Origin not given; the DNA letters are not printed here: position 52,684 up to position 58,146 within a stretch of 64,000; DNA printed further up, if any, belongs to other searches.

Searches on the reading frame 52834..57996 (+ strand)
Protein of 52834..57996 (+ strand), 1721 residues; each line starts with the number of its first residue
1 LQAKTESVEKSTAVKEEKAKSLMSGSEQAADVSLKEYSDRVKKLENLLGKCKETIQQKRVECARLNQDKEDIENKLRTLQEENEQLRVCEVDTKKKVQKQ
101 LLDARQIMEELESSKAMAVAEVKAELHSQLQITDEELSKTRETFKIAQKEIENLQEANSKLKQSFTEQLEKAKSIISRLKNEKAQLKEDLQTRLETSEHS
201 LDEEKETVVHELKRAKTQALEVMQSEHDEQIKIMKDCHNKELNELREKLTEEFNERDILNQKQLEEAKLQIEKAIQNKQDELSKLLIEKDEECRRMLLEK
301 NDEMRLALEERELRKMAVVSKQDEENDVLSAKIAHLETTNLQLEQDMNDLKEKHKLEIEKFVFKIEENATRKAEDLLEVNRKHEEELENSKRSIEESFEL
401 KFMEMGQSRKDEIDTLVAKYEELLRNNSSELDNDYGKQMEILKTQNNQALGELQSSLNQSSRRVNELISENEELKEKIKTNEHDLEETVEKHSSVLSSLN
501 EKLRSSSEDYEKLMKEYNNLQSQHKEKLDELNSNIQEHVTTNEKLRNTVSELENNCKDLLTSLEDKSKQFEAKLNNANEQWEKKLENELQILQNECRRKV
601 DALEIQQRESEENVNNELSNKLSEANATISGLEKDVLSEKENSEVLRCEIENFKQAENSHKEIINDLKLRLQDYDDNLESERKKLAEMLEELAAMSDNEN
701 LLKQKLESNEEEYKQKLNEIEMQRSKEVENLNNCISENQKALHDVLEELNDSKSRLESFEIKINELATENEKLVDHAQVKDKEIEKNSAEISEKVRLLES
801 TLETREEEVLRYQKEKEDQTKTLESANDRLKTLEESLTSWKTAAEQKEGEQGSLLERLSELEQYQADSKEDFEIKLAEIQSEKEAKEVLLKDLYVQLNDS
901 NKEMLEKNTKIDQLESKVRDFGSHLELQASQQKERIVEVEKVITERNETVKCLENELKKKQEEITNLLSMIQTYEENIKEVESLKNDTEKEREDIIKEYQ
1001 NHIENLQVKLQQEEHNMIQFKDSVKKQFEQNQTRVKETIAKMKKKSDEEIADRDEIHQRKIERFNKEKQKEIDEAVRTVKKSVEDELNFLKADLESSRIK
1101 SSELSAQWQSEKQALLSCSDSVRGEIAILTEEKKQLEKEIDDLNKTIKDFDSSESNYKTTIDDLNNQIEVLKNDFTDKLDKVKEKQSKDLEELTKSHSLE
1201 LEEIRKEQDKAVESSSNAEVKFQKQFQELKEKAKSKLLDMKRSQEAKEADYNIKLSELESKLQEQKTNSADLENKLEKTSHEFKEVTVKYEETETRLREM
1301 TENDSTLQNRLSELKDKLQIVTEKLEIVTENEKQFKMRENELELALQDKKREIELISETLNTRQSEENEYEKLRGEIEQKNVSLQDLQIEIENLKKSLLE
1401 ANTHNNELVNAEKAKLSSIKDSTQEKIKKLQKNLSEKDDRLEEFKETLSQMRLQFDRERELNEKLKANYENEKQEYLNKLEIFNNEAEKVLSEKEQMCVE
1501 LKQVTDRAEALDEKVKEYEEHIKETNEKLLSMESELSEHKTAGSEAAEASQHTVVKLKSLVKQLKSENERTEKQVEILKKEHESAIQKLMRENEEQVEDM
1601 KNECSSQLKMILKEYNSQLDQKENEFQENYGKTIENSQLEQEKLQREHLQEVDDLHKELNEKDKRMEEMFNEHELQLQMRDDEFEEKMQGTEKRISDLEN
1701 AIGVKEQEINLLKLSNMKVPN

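Call 58: search_protein_families(library=pfam, max_evalue=1, proteins=[window:52834-57996:+])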
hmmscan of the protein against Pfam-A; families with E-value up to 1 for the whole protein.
window:52834-57996:+ (1721 aa): 2 families
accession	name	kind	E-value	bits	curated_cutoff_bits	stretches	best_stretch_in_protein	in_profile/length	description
PF13874.11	Nup54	-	0.011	16.2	30.5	1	1256-1351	32-128/140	Nucleoporin complex subunit 54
PF10824.14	T7SS_ESX_EspC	-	0.14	13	23.5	0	533-584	39-90/100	Excreted virulence factor EspC, type VII ESX diderm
